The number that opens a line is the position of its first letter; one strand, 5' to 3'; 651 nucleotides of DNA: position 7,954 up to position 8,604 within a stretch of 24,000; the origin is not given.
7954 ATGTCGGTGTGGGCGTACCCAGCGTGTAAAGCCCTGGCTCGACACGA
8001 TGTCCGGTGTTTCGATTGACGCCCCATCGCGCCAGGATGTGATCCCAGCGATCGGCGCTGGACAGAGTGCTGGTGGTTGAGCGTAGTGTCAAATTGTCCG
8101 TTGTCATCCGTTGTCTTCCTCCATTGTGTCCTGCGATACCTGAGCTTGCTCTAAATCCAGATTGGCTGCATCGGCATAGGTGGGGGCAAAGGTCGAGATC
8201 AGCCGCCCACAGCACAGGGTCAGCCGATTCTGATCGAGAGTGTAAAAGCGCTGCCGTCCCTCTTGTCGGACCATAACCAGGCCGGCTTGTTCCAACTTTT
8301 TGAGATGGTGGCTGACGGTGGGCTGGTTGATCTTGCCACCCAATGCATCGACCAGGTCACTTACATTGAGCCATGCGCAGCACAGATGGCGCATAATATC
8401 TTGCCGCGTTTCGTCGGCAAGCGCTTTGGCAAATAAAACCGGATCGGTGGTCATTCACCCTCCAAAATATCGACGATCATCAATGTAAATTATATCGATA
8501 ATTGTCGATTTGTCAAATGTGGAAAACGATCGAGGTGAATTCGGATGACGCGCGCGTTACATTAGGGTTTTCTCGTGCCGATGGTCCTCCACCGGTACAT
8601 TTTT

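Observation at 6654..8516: Complete arsR-hgcA-hgcB mercury-methylation operon in a sugar-metabolism neighbourhood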

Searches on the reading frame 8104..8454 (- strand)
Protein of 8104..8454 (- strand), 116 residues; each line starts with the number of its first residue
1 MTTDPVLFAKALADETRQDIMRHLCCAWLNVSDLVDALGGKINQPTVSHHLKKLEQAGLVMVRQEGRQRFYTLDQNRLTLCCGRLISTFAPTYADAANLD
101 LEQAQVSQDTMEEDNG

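Call 3: search_protein_families(library=pfam, proteins=[window:8104-8454:-], max_evalue=0.01)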
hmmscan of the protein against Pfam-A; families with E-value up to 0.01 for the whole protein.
window:8104-8454:- (116 aa): 10 families
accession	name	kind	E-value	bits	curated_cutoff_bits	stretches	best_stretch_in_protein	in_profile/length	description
PF01022.26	HTH_5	-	1.3e-12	47.8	22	1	14-60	1-45/47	Bacterial regulatory protein, arsR family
PF12840.13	HTH_20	-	4.2e-10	39.9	27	1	12-63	1-51/51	Helix-turn-helix domain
PF01047.28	MarR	-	0.00029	21.1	24.6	1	30-64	19-51/59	MarR family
PF01316.27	Arg_repressor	-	0.00062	19.9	27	1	32-75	26-66/70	Arginine repressor, DNA binding domain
PF01978.25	TrmB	-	0.00094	19.4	25.6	1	41-73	33-65/68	Sugar-specific transcriptional regulator TrmB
PF24033.1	DUF7342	-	0.0013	19.1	31.6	1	42-80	29-67/150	Family of unknown function (DUF7342)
PF12802.13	MarR_2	-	0.0017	18.9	27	1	30-62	22-52/61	MarR family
PF13412.12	HTH_24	-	0.0019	18.2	21.9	1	42-60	29-47/48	Winged helix-turn-helix DNA-binding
PF07106.19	TBPIP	-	0.0025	18.1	22.8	1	30-72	18-60/62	TBPIP/Hop2 winged helix domain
PF03965.22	Penicillinase_R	-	0.0037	18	22.6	1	29-77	18-68/115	Penicillinase repressor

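Call 4: search_protein_families(library=ncbifam, proteins=[window:8104-8454:-], max_evalue=0.01)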
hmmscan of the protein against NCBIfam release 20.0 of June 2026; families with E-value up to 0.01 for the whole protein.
window:8104-8454:- (116 aa): 9 families
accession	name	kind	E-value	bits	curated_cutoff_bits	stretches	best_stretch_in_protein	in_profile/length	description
NF033788.1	HTH_metalloreg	subfamily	2.3e-22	78.6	55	1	8-78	4-73/77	metalloregulator ArsR/SmtB family transcription factor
NF033789.1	repress_SdpR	subfamily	2.4e-12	46.6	100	1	10-75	3-66/79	autorepressor SdpR family transcription factor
NF045707.1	Dbac_1936_reg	equivalog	2.9e-12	46.5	115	1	6-78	8-78/99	ArsR/SmtB-type metalloregulator TsoR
NF041413.1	ArsR_Rv2640c_fam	equivalog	6.4e-09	36.2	155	1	8-82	35-110/118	Rv2640c family ArsR-like transcriptional regulator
NF040642.1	sulf_sens_BigR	equivalog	2.1e-08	34.1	155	1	9-79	14-82/95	sulfite-sensing transcriptional repressor BigR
NF007528.0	PRK10141.1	subfamily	7.9e-08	32.2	97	1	4-74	5-74/117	metalloregulator ArsR/SmtB family transcription factor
NF047906.1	CdPbTransRegCmtR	equivalog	9.3e-08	31.9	150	1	9-88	15-92/104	Cd(II)/Pb(II)-sensing metalloregulatory transcriptional regulator CmtR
NF053755.1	MsvR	equivalog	0.00019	21.2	220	1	10-76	8-75/236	transcriptional factor MsvR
NF053602.1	Phr_regulator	exception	0.00064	19.4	320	1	11-67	8-66/191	heat shock transcription regulator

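Call 41: find_related_loci(query=A2, collection=metagenome_contigs, flank=3500)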
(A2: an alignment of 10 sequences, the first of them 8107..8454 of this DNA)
Query A2 (116 aa) in metagenome_contigs; peptide patterns used: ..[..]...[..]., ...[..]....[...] (x = any residue, [..] = any of these).
600 stretches matched a pattern (row limit reached: there are more); 570 encode a relative of the query (tblastn E <= 1e-3); the best 80 are kept; 80 distinct loci.
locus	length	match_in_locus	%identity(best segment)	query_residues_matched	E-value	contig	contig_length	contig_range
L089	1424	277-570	72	1-98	5e-52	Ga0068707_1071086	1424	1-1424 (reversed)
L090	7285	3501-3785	71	1-95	4e-46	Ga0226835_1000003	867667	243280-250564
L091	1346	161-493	64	4-114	7e-47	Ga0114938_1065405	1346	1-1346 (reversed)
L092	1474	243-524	67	1-94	8e-44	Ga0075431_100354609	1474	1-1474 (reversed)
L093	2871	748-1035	61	3-98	2e-41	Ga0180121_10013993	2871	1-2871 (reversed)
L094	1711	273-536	66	8-95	5e-41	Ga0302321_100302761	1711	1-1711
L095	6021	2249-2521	68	6-96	2e-40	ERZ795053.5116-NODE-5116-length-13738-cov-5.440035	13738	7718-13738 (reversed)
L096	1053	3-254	63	16-99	4e-37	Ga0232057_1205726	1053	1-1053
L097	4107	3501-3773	59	1-91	2e-34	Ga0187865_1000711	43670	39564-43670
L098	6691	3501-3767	60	1-91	2e-34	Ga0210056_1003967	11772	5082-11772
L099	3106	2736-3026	57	3-101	4e-34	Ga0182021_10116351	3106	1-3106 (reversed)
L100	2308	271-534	62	2-91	5e-34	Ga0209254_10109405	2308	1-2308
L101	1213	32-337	50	1-112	2e-34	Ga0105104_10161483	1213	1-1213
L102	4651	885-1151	57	1-91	1e-33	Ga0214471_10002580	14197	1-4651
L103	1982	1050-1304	61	4-90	8e-34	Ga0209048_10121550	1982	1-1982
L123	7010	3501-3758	60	5-91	3e-31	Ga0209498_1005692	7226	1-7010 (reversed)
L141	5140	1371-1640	57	5-96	2e-30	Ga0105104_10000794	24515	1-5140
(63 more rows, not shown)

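Call 44: search_protein_families(library=ncbifam, proteins=[L089:622-1422:+, L094:622-1383:+, L090:3901-5007:+, L093:1103-2647:+, L102:1466-2431:+, L102:2471-3274:+, L123:3874-4617:+, L141:1731-2540:+, L100:610-1455:+], max_evalue=0.00001)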
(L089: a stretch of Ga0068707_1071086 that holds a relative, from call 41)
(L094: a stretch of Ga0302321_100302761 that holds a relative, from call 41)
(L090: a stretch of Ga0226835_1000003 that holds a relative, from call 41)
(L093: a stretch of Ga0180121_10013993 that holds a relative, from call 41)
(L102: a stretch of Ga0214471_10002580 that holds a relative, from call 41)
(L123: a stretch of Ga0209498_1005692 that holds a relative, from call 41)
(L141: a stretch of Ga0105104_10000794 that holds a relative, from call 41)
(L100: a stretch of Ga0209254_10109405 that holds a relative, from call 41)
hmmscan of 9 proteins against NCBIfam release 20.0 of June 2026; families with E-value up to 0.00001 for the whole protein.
L089:622-1422:+ (267 aa): 38 families (the best 25 are shown)
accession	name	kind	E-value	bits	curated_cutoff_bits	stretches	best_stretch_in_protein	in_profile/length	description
NF008823.0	PRK11873.1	subfamily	4.9e-89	298.4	263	1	16-258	4-240/272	arsenite methyltransferase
NF041537.1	ArsM_AhpD_UU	exception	3.1e-56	190.6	510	1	64-249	45-230/345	arsenite methyltransferase/AhpD domain selenoprotein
NF047649.1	MTase_UXPK_star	exception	2.6e-54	184.1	460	1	63-246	45-228/283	methyltransferase/UXPK-star double selenoprotein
NF041536.1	ArsM_DUF2284_UU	exception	4e-54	183.7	575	1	64-249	45-230/459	arsenite methyltransferase/DUF2284 domain selenoprotein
NF040538.1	methyl_ArsM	equivalog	3.2e-45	154.8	500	2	159-252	165-261/356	arsinothricin biosynthesis methyltransferase ArsM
NF038099.1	AsSugarArsM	exception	7e-29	101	400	1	73-249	36-221/321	arsenosugar biosynthesis arsenite methyltransferase ArsM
NF045667.1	MTase_DVU1556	equivalog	5.8e-26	91.3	155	1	88-242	15-161/213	DVU_1556 family methyltransferase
NF040539.1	AST_met_ArsM_2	exception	1.3e-22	80.9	240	1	96-257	57-218/262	putative arsinothricin biosynthesis methyltransferase ArsM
NF001244.0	PRK00216.1-5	equivalog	8.1e-16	58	216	1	91-206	44-160/236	bifunctional demethylmenaquinone methyltransferase/2-methoxy-6-polyprenyl-1,4-benzoquinol methylase UbiE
TIGR02072.1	BioC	equivalog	1.2e-15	58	184.95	1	97-204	36-137/244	malonyl-ACP O-methyltransferase BioC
NF052510.1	methyltran_MpqE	exception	2e-15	56.8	335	1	89-197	40-149/234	methyl-plastoquinone biosynthesis methyltransferase MpqE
TIGR01934.1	MenG_MenH_UbiE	subfamily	4.6e-15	55.5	158.35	1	92-204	36-146/223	ubiquinone/menaquinone biosynthesis methyltransferase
NF043040.1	corrin_prot_MT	hypoth_equivalog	5.9e-15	55.3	180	1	94-205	39-153/216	corrinoid protein-associated methyltransferase CpaM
NF001240.0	PRK00216.1-1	equivalog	2.2e-14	53.1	378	1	89-199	57-168/251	bifunctional demethylmenaquinone methyltransferase/2-methoxy-6-polyprenyl-1,4-benzoquinol methylase UbiE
TIGR02752.1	MenG_heptapren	equivalog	2.7e-14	53.2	419.85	1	91-198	41-148/231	demethylmenaquinone methyltransferase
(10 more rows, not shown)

L094:622-1383:+ (253 aa): 40 families (the best 25 are shown)
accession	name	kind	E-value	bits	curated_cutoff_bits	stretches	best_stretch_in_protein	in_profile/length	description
NF008823.0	PRK11873.1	subfamily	5.3e-90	301.6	263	1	10-229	6-233/272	arsenite methyltransferase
NF041536.1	ArsM_DUF2284_UU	exception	5.2e-54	183.3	575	1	11-228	13-231/459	arsenite methyltransferase/DUF2284 domain selenoprotein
NF047649.1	MTase_UXPK_star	exception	7.9e-54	182.6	460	1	5-222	7-226/283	methyltransferase/UXPK-star double selenoprotein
NF041537.1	ArsM_AhpD_UU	exception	8.4e-54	182.6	510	1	10-228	12-231/345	arsenite methyltransferase/AhpD domain selenoprotein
NF040538.1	methyl_ArsM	equivalog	6.7e-46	157.1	500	2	138-250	167-278/356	arsinothricin biosynthesis methyltransferase ArsM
NF038099.1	AsSugarArsM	exception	3.2e-32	112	400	1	16-227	7-221/321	arsenosugar biosynthesis arsenite methyltransferase ArsM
NF045667.1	MTase_DVU1556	equivalog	5.5e-28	97.9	155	1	66-229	15-170/213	DVU_1556 family methyltransferase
NF040539.1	AST_met_ArsM_2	exception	1.3e-21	77.7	240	1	76-228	59-214/262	putative arsinothricin biosynthesis methyltransferase ArsM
NF001240.0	PRK00216.1-1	equivalog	4.5e-18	65.2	378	1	67-179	57-170/251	bifunctional demethylmenaquinone methyltransferase/2-methoxy-6-polyprenyl-1,4-benzoquinol methylase UbiE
NF001244.0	PRK00216.1-5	equivalog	4.8e-17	62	216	1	69-183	44-159/236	bifunctional demethylmenaquinone methyltransferase/2-methoxy-6-polyprenyl-1,4-benzoquinol methylase UbiE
TIGR01934.1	MenG_MenH_UbiE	subfamily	8.2e-17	61.3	158.35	1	69-182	35-146/223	ubiquinone/menaquinone biosynthesis methyltransferase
NF052510.1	methyltran_MpqE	exception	8.7e-17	61.3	335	1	68-177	41-151/234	methyl-plastoquinone biosynthesis methyltransferase MpqE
TIGR02072.1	BioC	equivalog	1.6e-16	60.8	184.95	1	75-196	36-149/244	malonyl-ACP O-methyltransferase BioC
TIGR02752.1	MenG_heptapren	equivalog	2.3e-15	56.8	419.85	1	71-178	43-150/231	demethylmenaquinone methyltransferase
NF043040.1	corrin_prot_MT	hypoth_equivalog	2.9e-15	56.3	180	1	73-189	41-159/216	corrinoid protein-associated methyltransferase CpaM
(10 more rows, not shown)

L090:3901-5007:+ (368 aa): 2 families
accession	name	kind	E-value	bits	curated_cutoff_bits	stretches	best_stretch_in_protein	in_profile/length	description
NF033936.1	CuZnOut_SO0444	equivalog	1.7e-36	126.1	300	1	40-367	12-312/351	SO_0444 family Cu/Zn efflux transporter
NF040736.1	efflux_SaoE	equivalog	9.2e-29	100.8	325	2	250-368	180-298/352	efflux transporter SaoE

L093:1103-2647:+ (514 aa): 7 families
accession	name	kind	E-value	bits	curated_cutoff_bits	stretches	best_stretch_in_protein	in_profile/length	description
TIGR04018.1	Bthiol_YpdA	hypoth_equivalog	1.3e-13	50.4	339.9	1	140-340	102-268/316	YpdA family putative bacillithiol disulfide reductase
NF040505.1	ArsO_flavin_mono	equivalog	4e-10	39.7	425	1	17-229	3-183/346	ArsO family NAD(P)H-dependent flavin-containing monooxygenase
NF009409.0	PRK12770.1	subfamily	5.5e-10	38.8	343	0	202-325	169-291/360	putative glutamate synthase subunit beta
NF009410.0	PRK12771.1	subfamily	7.1e-08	31.5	516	0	10-49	134-173/566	NAD(P)-binding protein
NF006002.0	PRK08132.1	subfamily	4.8e-07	28.5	416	1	7-51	18-62/552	FAD-dependent oxidoreductase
NF041087.1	bile_acid_BaiCD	equivalog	2.6e-06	25.9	825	0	14-57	380-423/642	bile acid Fe-S flavoenzyme BaiCD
NF005547.0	PRK07208.1-3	equivalog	5.3e-06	25.4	380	1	17-55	7-45/465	hypothetical protein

L102:1466-2431:+ (321 aa): 2 families
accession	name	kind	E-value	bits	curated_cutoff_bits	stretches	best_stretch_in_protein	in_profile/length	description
NF033936.1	CuZnOut_SO0444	equivalog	5.9e-23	81.6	300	2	23-141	10-128/351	SO_0444 family Cu/Zn efflux transporter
NF040736.1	efflux_SaoE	equivalog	1.1e-20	74.2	325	1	11-320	8-298/352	efflux transporter SaoE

L102:2471-3274:+ (267 aa): 42 families (the best 25 are shown)
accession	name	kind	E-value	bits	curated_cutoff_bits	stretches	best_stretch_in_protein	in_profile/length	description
NF008823.0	PRK11873.1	subfamily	9.6e-94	313.9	263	1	4-266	3-268/272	arsenite methyltransferase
NF041537.1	ArsM_AhpD_UU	exception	5.5e-56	189.8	510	1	7-221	12-227/345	arsenite methyltransferase/AhpD domain selenoprotein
NF047649.1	MTase_UXPK_star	exception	8.6e-55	185.7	460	1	6-220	11-227/283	methyltransferase/UXPK-star double selenoprotein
NF041536.1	ArsM_DUF2284_UU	exception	9.1e-53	179.2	575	1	33-221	39-227/459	arsenite methyltransferase/DUF2284 domain selenoprotein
NF040538.1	methyl_ArsM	equivalog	6.1e-47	160.5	500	2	135-221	167-255/356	arsinothricin biosynthesis methyltransferase ArsM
NF038099.1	AsSugarArsM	exception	1.5e-31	109.8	400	1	23-222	13-219/321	arsenosugar biosynthesis arsenite methyltransferase ArsM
NF040539.1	AST_met_ArsM_2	exception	7.4e-30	104.7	240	1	72-243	58-232/262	putative arsinothricin biosynthesis methyltransferase ArsM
NF045667.1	MTase_DVU1556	equivalog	1e-26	93.8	155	1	63-218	15-162/213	DVU_1556 family methyltransferase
NF001244.0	PRK00216.1-5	equivalog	1.5e-16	60.4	216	1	66-179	44-158/236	bifunctional demethylmenaquinone methyltransferase/2-methoxy-6-polyprenyl-1,4-benzoquinol methylase UbiE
TIGR01934.1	MenG_MenH_UbiE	subfamily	4.6e-16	58.8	158.35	1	66-179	35-146/223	ubiquinone/menaquinone biosynthesis methyltransferase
TIGR02072.1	BioC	equivalog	1.6e-15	57.6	184.95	1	72-180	36-138/244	malonyl-ACP O-methyltransferase BioC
NF001240.0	PRK00216.1-1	equivalog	4.2e-15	55.5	378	1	63-177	56-171/251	bifunctional demethylmenaquinone methyltransferase/2-methoxy-6-polyprenyl-1,4-benzoquinol methylase UbiE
TIGR02752.1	MenG_heptapren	equivalog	9.5e-15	54.7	419.85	1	66-176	41-151/231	demethylmenaquinone methyltransferase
NF001243.0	PRK00216.1-4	equivalog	1.1e-14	54.4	235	1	67-175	44-152/237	demethylmenaquinone methyltransferase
NF052510.1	methyltran_MpqE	exception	3.1e-14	52.9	335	1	65-173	41-150/234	methyl-plastoquinone biosynthesis methyltransferase MpqE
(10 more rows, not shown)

L123:3874-4617:+ (247 aa): 41 families (the best 25 are shown)
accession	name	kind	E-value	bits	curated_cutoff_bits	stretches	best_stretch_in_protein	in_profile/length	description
NF008823.0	PRK11873.1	subfamily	7.5e-88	294.5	263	1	5-223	4-233/272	arsenite methyltransferase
NF041537.1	ArsM_AhpD_UU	exception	5.7e-59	199.6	510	1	6-218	11-227/345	arsenite methyltransferase/AhpD domain selenoprotein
NF047649.1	MTase_UXPK_star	exception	4.2e-58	196.6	460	1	6-217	11-227/283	methyltransferase/UXPK-star double selenoprotein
NF041536.1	ArsM_DUF2284_UU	exception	6.8e-57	192.8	575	1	5-224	10-233/459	arsenite methyltransferase/DUF2284 domain selenoprotein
NF040538.1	methyl_ArsM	equivalog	1.4e-49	169.2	500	2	132-222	167-259/356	arsinothricin biosynthesis methyltransferase ArsM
NF038099.1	AsSugarArsM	exception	1.1e-33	116.7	400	1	11-221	5-221/321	arsenosugar biosynthesis arsenite methyltransferase ArsM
NF045667.1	MTase_DVU1556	equivalog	9.5e-27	93.8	155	1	60-225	15-172/213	DVU_1556 family methyltransferase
NF040539.1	AST_met_ArsM_2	exception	5e-25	88.8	240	1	69-219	58-211/262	putative arsinothricin biosynthesis methyltransferase ArsM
TIGR02072.1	BioC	equivalog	3.8e-17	62.9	184.95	1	68-192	35-151/244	malonyl-ACP O-methyltransferase BioC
TIGR01934.1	MenG_MenH_UbiE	subfamily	1.8e-15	56.9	158.35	1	62-176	34-146/223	ubiquinone/menaquinone biosynthesis methyltransferase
NF043040.1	corrin_prot_MT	hypoth_equivalog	2.5e-15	56.5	180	1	63-186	37-162/216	corrinoid protein-associated methyltransferase CpaM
NF001244.0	PRK00216.1-5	equivalog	4.9e-15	55.4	216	1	63-175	44-157/236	bifunctional demethylmenaquinone methyltransferase/2-methoxy-6-polyprenyl-1,4-benzoquinol methylase UbiE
NF001240.0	PRK00216.1-1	equivalog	5.9e-15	55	378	1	61-172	57-169/251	bifunctional demethylmenaquinone methyltransferase/2-methoxy-6-polyprenyl-1,4-benzoquinol methylase UbiE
NF052510.1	methyltran_MpqE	exception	6.4e-15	55.2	335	1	61-169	40-149/234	methyl-plastoquinone biosynthesis methyltransferase MpqE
TIGR02752.1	MenG_heptapren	equivalog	1.4e-14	54.2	419.85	1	60-169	38-147/231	demethylmenaquinone methyltransferase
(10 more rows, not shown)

L141:1731-2540:+ (269 aa): 35 families (the best 25 are shown)
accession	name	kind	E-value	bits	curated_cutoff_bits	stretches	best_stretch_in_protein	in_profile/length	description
NF008823.0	PRK11873.1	subfamily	1.6e-89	300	263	1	21-245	3-233/272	arsenite methyltransferase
NF041537.1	ArsM_AhpD_UU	exception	4.6e-57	193.4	510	1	17-257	5-242/345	arsenite methyltransferase/AhpD domain selenoprotein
NF047649.1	MTase_UXPK_star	exception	3.5e-54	183.7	460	1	17-242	5-230/283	methyltransferase/UXPK-star double selenoprotein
NF041536.1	ArsM_DUF2284_UU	exception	2.6e-48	164.5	575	1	18-257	6-242/459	arsenite methyltransferase/DUF2284 domain selenoprotein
NF040538.1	methyl_ArsM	equivalog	3.6e-45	154.7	500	2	41-150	16-126/356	arsinothricin biosynthesis methyltransferase ArsM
NF038099.1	AsSugarArsM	exception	2.1e-28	99.4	400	1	28-242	5-220/321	arsenosugar biosynthesis arsenite methyltransferase ArsM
NF045667.1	MTase_DVU1556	equivalog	1e-26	93.8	155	1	84-237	17-162/213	DVU_1556 family methyltransferase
NF040539.1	AST_met_ArsM_2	exception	2e-24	86.9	240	1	92-240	59-210/262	putative arsinothricin biosynthesis methyltransferase ArsM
NF001244.0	PRK00216.1-5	equivalog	1.5e-15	57.1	216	1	83-199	42-159/236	bifunctional demethylmenaquinone methyltransferase/2-methoxy-6-polyprenyl-1,4-benzoquinol methylase UbiE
TIGR02072.1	BioC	equivalog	1.3e-14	54.6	184.95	1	91-197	36-136/244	malonyl-ACP O-methyltransferase BioC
NF043040.1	corrin_prot_MT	hypoth_equivalog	2e-14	53.6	180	1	87-199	39-153/216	corrinoid protein-associated methyltransferase CpaM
NF052510.1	methyltran_MpqE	exception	2.3e-14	53.3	335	1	83-193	40-151/234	methyl-plastoquinone biosynthesis methyltransferase MpqE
NF001240.0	PRK00216.1-1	equivalog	3.2e-14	52.6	378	1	82-196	56-171/251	bifunctional demethylmenaquinone methyltransferase/2-methoxy-6-polyprenyl-1,4-benzoquinol methylase UbiE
TIGR01934.1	MenG_MenH_UbiE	subfamily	3.4e-14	52.7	158.35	1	83-199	33-147/223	ubiquinone/menaquinone biosynthesis methyltransferase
NF001243.0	PRK00216.1-4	equivalog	5.9e-13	48.7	235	1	83-193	41-151/237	demethylmenaquinone methyltransferase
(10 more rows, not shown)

L100:610-1455:+ (281 aa): 36 families (the best 25 are shown)
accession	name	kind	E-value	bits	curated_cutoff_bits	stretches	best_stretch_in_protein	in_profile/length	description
NF008823.0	PRK11873.1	subfamily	1.5e-81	273.9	263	1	11-242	3-240/272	arsenite methyltransferase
NF047649.1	MTase_UXPK_star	exception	2e-55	187.8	460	1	13-223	11-229/283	methyltransferase/UXPK-star double selenoprotein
NF041537.1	ArsM_AhpD_UU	exception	4.1e-54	183.7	510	1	40-222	45-227/345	arsenite methyltransferase/AhpD domain selenoprotein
NF041536.1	ArsM_DUF2284_UU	exception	3.7e-51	173.9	575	1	40-222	45-227/459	arsenite methyltransferase/DUF2284 domain selenoprotein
NF040538.1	methyl_ArsM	equivalog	1e-44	153.2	500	2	136-237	167-270/356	arsinothricin biosynthesis methyltransferase ArsM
NF038099.1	AsSugarArsM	exception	3.9e-34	118.3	400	1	16-223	3-219/321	arsenosugar biosynthesis arsenite methyltransferase ArsM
NF045667.1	MTase_DVU1556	equivalog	1.1e-25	90.4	155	1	67-223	18-166/213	DVU_1556 family methyltransferase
NF040539.1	AST_met_ArsM_2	exception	2.4e-25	89.8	240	1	75-222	60-210/262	putative arsinothricin biosynthesis methyltransferase ArsM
NF001244.0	PRK00216.1-5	equivalog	2.3e-18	66.4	216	1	71-181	48-159/236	bifunctional demethylmenaquinone methyltransferase/2-methoxy-6-polyprenyl-1,4-benzoquinol methylase UbiE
NF052510.1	methyltran_MpqE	exception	2.4e-17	63.1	335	1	69-176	44-152/234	methyl-plastoquinone biosynthesis methyltransferase MpqE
TIGR02752.1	MenG_heptapren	equivalog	4.4e-17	62.4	419.85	1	72-179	46-153/231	demethylmenaquinone methyltransferase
TIGR01934.1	MenG_MenH_UbiE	subfamily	6.2e-17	61.6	158.35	1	71-181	39-147/223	ubiquinone/menaquinone biosynthesis methyltransferase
NF001240.0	PRK00216.1-1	equivalog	7.9e-17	61.1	378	1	68-177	60-170/251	bifunctional demethylmenaquinone methyltransferase/2-methoxy-6-polyprenyl-1,4-benzoquinol methylase UbiE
NF001243.0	PRK00216.1-4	equivalog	1.4e-16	60.6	235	1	71-178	47-154/237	demethylmenaquinone methyltransferase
TIGR02072.1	BioC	equivalog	6.5e-16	58.9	184.95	1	74-179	37-136/244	malonyl-ACP O-methyltransferase BioC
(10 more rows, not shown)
